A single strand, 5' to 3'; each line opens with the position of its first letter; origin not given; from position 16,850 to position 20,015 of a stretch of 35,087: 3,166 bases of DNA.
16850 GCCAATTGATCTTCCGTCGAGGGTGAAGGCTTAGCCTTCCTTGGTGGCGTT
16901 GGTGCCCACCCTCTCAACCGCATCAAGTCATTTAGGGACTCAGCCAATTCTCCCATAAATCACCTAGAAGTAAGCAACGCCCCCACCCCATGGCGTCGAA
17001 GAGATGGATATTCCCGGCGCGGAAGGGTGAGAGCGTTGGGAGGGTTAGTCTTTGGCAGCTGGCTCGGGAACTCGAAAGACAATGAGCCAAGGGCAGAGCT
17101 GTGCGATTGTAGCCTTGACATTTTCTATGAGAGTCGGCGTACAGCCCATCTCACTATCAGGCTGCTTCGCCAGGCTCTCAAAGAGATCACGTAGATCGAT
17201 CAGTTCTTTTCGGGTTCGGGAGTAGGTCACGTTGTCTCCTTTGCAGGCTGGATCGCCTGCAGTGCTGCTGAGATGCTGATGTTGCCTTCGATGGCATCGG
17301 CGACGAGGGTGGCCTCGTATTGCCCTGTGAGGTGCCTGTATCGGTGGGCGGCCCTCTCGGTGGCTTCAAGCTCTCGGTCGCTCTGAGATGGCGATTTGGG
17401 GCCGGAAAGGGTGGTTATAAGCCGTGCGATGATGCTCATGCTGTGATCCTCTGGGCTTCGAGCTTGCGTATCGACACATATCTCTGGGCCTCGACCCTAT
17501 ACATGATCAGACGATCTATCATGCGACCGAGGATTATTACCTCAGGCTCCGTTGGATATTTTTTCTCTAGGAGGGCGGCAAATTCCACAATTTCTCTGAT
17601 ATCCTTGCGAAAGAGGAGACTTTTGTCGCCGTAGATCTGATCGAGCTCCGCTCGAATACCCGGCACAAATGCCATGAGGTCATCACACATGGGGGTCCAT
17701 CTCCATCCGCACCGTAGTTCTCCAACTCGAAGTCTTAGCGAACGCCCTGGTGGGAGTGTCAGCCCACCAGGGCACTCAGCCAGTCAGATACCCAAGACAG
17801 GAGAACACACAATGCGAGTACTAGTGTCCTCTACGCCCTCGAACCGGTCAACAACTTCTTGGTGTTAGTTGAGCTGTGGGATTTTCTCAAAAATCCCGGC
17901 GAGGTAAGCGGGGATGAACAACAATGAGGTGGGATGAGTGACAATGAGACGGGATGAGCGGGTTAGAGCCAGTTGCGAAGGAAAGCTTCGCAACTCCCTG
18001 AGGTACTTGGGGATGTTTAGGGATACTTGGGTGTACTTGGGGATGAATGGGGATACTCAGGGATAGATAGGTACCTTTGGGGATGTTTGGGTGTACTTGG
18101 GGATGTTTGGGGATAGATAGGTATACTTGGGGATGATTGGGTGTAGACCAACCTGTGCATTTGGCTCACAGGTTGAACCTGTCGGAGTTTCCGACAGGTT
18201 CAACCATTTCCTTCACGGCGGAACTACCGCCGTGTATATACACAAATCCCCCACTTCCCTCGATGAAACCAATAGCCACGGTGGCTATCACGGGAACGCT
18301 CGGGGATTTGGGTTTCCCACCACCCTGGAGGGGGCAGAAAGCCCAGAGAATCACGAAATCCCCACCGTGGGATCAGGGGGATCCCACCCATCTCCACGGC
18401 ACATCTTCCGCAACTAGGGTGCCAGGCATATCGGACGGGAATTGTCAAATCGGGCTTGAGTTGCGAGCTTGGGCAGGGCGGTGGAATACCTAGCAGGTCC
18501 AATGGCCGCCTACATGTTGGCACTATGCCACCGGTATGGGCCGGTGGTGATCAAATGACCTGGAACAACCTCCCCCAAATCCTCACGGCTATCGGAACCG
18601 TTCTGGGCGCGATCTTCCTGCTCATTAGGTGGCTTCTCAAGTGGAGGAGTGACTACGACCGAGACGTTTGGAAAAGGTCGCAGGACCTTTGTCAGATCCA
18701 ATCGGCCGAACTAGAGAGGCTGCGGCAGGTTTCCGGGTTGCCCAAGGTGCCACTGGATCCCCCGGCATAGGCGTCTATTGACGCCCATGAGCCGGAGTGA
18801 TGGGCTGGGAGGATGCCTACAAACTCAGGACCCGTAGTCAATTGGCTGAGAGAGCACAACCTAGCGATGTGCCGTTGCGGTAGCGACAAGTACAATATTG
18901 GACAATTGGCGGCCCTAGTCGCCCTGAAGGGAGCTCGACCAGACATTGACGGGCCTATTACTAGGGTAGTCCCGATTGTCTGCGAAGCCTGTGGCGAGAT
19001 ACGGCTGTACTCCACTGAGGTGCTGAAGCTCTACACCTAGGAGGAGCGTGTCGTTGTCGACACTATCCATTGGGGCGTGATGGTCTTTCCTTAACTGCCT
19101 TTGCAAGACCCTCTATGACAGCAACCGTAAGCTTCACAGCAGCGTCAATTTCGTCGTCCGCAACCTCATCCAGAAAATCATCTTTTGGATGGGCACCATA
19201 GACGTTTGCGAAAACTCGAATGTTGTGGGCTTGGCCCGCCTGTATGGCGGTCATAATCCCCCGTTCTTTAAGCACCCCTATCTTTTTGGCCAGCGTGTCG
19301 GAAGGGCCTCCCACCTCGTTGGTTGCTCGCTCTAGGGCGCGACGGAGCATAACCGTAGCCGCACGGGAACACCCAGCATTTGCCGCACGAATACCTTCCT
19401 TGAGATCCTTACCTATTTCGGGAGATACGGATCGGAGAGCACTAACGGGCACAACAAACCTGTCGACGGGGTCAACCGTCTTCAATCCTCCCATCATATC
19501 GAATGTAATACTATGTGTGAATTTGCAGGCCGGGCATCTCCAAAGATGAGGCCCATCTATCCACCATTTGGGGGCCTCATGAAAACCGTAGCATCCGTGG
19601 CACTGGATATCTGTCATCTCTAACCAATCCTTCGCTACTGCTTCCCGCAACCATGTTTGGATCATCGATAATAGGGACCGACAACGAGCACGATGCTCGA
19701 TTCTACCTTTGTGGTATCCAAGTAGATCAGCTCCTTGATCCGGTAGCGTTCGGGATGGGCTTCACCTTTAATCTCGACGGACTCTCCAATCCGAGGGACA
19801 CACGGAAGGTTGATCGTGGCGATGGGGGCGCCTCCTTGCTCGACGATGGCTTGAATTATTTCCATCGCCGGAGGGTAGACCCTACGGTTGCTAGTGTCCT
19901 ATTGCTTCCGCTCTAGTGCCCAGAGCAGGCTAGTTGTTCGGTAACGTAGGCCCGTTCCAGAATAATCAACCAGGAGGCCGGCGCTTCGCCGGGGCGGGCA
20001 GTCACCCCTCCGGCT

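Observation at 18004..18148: Fourteen strand-asymmetric G-tracts phased at 10 bp: iteron array, bent DNA or tandem G-quadruplex motif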

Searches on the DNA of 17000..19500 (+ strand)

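Call 4: search_dna_similar(query=window:17000-19500:+, collection=phages, mode=distant, max_rows=30)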
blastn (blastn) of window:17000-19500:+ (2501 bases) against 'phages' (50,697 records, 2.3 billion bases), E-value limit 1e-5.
No match.

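Call 57: search_dna_similar(query=window:17860-18260:+, collection=plasmids, mode=distant, max_rows=10, max_evalue=0.01)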
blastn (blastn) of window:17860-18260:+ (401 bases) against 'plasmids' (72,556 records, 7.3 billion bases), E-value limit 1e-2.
No match.

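Call 77: search_rna_families(source=window, start=17650, end=18600, threshold=evalue, max_evalue=10)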
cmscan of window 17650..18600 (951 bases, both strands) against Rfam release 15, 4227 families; matches with E-value up to 10: 6.
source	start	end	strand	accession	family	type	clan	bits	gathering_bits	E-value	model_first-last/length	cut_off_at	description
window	17745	17814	+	RF03012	Mu-gpT-DE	Gene; sRNA;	-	15.2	49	1.6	1-53/53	no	Mu-gpT-DE RNA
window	17886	17943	-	RF02278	Betaproteobacteria_toxic_sRNA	Gene; sRNA;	-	15.1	50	3.9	1-64/64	no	Betaproteobacteria toxic small RNA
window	17738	17778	-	RF03268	mir-1911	Gene; miRNA;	-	15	88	6.9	1-59/59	no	mir-1911 microRNA precursor family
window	18248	18335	+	RF00584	SNORD105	Gene; snRNA; snoRNA; CD-box;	CL00075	14.5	45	8.8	1-87/87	no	Small nucleolar RNA SNORD105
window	17744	17787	-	RF02399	NsiR1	Gene; sRNA;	-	14.1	39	8.5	14-52/60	no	Nitrogen stress-induced RNA 1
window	17938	18083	+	RF01963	RMST_2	Gene; lncRNA;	-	13.7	45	9.9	1-135/135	no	Rhabdomyosarcoma 2 associated transcript conserved region 2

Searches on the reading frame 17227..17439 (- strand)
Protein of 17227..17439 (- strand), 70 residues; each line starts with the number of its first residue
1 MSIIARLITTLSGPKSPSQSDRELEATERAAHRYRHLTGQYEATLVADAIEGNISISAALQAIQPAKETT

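Call 6: search_protein_families(library=pfam, proteins=[window:17227-17439:-], max_evalue=0.01)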
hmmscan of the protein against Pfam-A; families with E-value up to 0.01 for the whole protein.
window:17227-17439:- (70 aa): 0 families

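Call 33: search_protein_families(library=phrogs, proteins=[window:17227-17439:-], max_evalue=0.01)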
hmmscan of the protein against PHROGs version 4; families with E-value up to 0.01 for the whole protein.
window:17227-17439:- (70 aa): 0 families

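Call 58: find_homologous_proteins(query=window:17227-17439:-, max_evalue=0.001)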
Query window:17227-17439:- (70 aa): 1 proteins with E <= 0.001 among 2 candidates.
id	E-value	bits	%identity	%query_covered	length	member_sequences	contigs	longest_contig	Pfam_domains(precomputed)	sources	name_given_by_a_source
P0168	8.4e-36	137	100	100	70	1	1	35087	-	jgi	jgi:hypothetical protein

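Call 65: search_protein_families(library=pfam, proteins=[window:17227-17439:-], max_evalue=5)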
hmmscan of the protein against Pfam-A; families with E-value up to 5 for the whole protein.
window:17227-17439:- (70 aa): 1 family
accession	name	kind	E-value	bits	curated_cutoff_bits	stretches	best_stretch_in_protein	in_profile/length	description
PF06293.20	Kdo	-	0.091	12.6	21.3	1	23-63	72-112/207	Lipopolysaccharide kinase (Kdo/WaaP) family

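Call 109: search_protein_families(library=padloc, proteins=[window:17227-17439:-], max_evalue=0.01)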
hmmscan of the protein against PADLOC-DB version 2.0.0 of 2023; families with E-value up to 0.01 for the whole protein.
window:17227-17439:- (70 aa): 0 families

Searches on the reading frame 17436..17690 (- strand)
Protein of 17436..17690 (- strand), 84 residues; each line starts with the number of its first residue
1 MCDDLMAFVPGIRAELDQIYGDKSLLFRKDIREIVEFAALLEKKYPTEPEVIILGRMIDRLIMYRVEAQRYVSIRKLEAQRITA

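Call 6: search_protein_families(library=pfam, proteins=[window:17436-17690:-], max_evalue=0.01)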
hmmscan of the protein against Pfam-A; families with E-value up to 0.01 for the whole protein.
window:17436-17690:- (84 aa): 0 families

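Call 12: find_encoding_contigs(protein=window:17436-17690:-, flank=10000, max_places=10)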
Protein window:17436-17690:- (84 aa): no gene with exactly this product is on record in the collection.

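Call 33: search_protein_families(library=phrogs, proteins=[window:17436-17690:-], max_evalue=0.01)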
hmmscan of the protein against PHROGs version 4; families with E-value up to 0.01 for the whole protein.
window:17436-17690:- (84 aa): 0 families

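Call 65: search_protein_families(library=pfam, proteins=[window:17436-17690:-], max_evalue=5)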
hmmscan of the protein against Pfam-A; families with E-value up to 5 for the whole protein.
window:17436-17690:- (84 aa): 0 families

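Call 84: predict_structure(protein=window:17436-17690:-)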
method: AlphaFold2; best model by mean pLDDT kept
length: 84 residues; sequences in the alignment: 1
mean_pLDDT: 64.5   pTM: 0.44
mean pLDDT of the five models: 64.5, 64.4, 63.5, 62.1, 60.6
residues with pLDDT >= 90: 0; 70-90: 31; 50-70: 45; < 50: 8
segments of 3 or more residues with pLDDT < 50: 5-8
pLDDT, mean of each block of 10 residues (from residue 1): 49 57 56 70 74 70 72 70 59
secondary structure, 60 per line:
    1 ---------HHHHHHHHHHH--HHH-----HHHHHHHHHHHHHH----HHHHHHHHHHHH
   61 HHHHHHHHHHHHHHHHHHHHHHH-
elements in order: H10-20 H31-44 H49-83

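Call 88: fold_search(model_id=the predicted structure, library=pdb)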
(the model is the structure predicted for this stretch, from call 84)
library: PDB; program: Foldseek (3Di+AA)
matches with E <= 10: 18; with E <= 0.001: 0
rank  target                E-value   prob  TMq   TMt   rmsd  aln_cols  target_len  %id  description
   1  22za_B                2.6e+00  0.12  0.29  0.09   6.3        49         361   22  crystal structures of RipN from Ralstonia solanacearum (released 2026-03-11)
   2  8fvu_U                2.8e+00  0.30  0.41  0.43   4.4        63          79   16  Cryo-EM structure of human Needle/NAIP/NLRC4 (R288A) (released 2024-01-03)
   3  3h36                  4.6e+00  0.08  0.34  0.36   8.5        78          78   14  Structure of an uncharacterized domain in polyribonucleotide nucleotidyltransferase from Streptococcus mutans UA159 (released 2009-05-12)
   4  9i05_Xd               4.8e+00  0.18  0.47  0.10   7.0        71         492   20  Cryo-EM structure of the large subunit of the mitochondrial ribosome from Toxoplasma gondii (released 2025-06-11)
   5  2g0u_MODEL_1_A        5.8e+00  0.15  0.41  0.38   6.2        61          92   20  Solution Structure of Monomeric BsaL, the Type III Secretion Needle Protein of Burkholderia pseudomallei (released 2006-05-23)
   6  4v7e_BN               6.2e+00  0.20  0.41  0.29   2.0        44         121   20  Model of the small subunit RNA based on a 5.5 A cryo-EM map of Triticum aestivum translating 80S ribosome (released 2014-07-09)
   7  8w52_A                6.6e+00  0.10  0.37  0.29   4.7        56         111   18  p17 protein structure of HIV2 when OLA1 existing (released 2023-09-13)
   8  3auj_M                7.4e+00  0.10  0.40  0.28   4.6        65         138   18  Structure of diol dehydratase complexed with glycerol (released 2012-02-22)
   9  6z3m_O                7.4e+00  0.08  0.34  0.39   8.1        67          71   10  Repulsive Guidance Molecule B (RGMB) in complex with Growth Differentiation Factor 5 (GDF5) and Neogenin 1 (NEO1). (released 2020-07-01)
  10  3v7d_D                7.4e+00  0.06  0.30  0.08  10.0        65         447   14  Crystal Structure of ScSkp1-ScCdc4-pSic1 peptide complex (released 2012-05-02)
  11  6z3m_C                7.9e+00  0.08  0.36  0.40   8.3        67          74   10  Repulsive Guidance Molecule B (RGMB) in complex with Growth Differentiation Factor 5 (GDF5) and Neogenin 1 (NEO1). (released 2020-07-01)
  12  7ya9                  8.4e+00  0.12  0.45  0.32   6.5        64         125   17  Fis1 (Mitochondrial fission 1 protein) (released 2023-07-05)
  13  5ndv_M9               8.4e+00  0.06  0.27  0.13  13.2        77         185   13  Crystal structure of Paromomycin bound to the yeast 80S ribosome (released 2017-12-13)
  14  9ke8_A                8.4e+00  0.03  0.25  0.07   7.7        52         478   19  Crystal Structure of HdNadV and its complex with NMN (released 2025-11-12)
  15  7xrk_F                9.0e+00  0.08  0.40  0.28   4.6        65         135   18  Diol dehydratase complexed with AdoMeCbl (released 2023-03-29)
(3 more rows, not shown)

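Call 109: search_protein_families(library=padloc, proteins=[window:17436-17690:-], max_evalue=0.01)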
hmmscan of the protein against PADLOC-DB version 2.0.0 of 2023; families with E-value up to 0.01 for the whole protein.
window:17436-17690:- (84 aa): 0 families

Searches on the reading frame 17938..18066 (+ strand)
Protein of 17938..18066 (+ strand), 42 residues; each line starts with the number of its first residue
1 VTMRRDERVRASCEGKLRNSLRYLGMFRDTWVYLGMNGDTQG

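Call 114: search_protein_families(library=phrogs, proteins=[window:17938-18066:+], max_evalue=0.1)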
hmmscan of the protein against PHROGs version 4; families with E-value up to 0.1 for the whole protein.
window:17938-18066:+ (42 aa): 0 families

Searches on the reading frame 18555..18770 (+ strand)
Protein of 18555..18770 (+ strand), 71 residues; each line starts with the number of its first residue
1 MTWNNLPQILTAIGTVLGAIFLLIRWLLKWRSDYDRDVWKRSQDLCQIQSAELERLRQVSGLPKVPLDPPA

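Call 33: search_protein_families(library=phrogs, proteins=[window:18555-18770:+], max_evalue=0.01)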
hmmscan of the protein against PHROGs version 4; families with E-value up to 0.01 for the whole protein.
window:18555-18770:+ (71 aa): 1 family
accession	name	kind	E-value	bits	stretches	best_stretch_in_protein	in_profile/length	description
phrog_16109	-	unknown function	0.0063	17.9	1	34-50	3-19/55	-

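Call 109: search_protein_families(library=padloc, proteins=[window:18555-18770:+], max_evalue=0.01)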
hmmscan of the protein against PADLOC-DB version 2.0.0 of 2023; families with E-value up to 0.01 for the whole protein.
window:18555-18770:+ (71 aa): 0 families

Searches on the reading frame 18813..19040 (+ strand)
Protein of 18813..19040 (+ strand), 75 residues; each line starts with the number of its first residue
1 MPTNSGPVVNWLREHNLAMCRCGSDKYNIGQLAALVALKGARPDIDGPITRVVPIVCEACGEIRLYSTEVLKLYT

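Call 6: search_protein_families(library=pfam, proteins=[window:18813-19040:+], max_evalue=0.01)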
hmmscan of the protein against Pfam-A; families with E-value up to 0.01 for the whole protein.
window:18813-19040:+ (75 aa): 0 families

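Call 33: search_protein_families(library=phrogs, proteins=[window:18813-19040:+], max_evalue=0.01)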
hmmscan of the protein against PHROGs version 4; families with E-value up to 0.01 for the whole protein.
window:18813-19040:+ (75 aa): 0 families

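Call 65: search_protein_families(library=pfam, proteins=[window:18813-19040:+], max_evalue=5)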
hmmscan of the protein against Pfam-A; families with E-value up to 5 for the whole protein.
window:18813-19040:+ (75 aa): 0 families

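Call 85: predict_structure(protein=window:18813-19040:+)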
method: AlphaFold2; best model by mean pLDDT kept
length: 75 residues; sequences in the alignment: 1
mean_pLDDT: 52.5   pTM: 0.37
mean pLDDT of the five models: 52.5, 45.9, 45.4, 43.7, 39.9
residues with pLDDT >= 90: 0; 70-90: 2; 50-70: 44; < 50: 29
segments of 3 or more residues with pLDDT < 50: 1-5, 40-52, 65-75
pLDDT, mean of each block of 10 residues (from residue 1): 51 59 62 57 42 61 48 29
secondary structure, 60 per line:
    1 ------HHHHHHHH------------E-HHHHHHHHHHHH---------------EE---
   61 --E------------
elements in order: H7-14 H29-40

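Call 109: search_protein_families(library=padloc, proteins=[window:18813-19040:+], max_evalue=0.01)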
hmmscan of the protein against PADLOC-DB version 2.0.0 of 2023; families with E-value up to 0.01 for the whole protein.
window:18813-19040:+ (75 aa): 0 families

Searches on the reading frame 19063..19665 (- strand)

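Call 6: search_protein_families(library=pfam, proteins=[window:19063-19665:-], max_evalue=0.01)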
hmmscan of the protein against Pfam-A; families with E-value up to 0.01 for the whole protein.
window:19063-19665:- (200 aa): 1 family
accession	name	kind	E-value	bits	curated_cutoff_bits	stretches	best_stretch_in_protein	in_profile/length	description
PF13643.11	DUF4145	-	5.2e-10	39.7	23.1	1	93-179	5-86/88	Domain of unknown function (DUF4145)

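Call 33: search_protein_families(library=phrogs, proteins=[window:19063-19665:-], max_evalue=0.01)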
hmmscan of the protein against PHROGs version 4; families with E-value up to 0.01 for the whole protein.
window:19063-19665:- (200 aa): 1 family
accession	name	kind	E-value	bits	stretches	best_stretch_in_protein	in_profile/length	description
phrog_1305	-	DNA, RNA and nucleotide metabolism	2.1e-12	47.9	1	43-185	51-203/226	DNA binding protein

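Call 109: search_protein_families(library=padloc, proteins=[window:19063-19665:-], max_evalue=0.01)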
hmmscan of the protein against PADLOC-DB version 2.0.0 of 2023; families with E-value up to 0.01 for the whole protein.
window:19063-19665:- (200 aa): 1 family
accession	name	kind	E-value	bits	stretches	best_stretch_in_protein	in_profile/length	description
PDLC04109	PD-T7-4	-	0.00046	17.7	1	82-154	80-150/211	-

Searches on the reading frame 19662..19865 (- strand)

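Call 33: search_protein_families(library=phrogs, proteins=[window:19662-19865:-], max_evalue=0.01)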
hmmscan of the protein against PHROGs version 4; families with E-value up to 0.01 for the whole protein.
window:19662-19865:- (67 aa): 0 families

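Call 65: search_protein_families(library=pfam, proteins=[window:19662-19865:-], max_evalue=5)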
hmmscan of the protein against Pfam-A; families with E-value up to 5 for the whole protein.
window:19662-19865:- (67 aa): 1 family
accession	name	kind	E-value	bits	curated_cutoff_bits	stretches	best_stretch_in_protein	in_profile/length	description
PF13052.11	DUF3913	-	0.029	15.1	25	1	19-32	20-33/57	Protein of unknown function (DUF3913)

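Call 109: search_protein_families(library=padloc, proteins=[window:19662-19865:-], max_evalue=0.01)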
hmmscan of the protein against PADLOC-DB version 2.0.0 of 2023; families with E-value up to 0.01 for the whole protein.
window:19662-19865:- (67 aa): 0 families
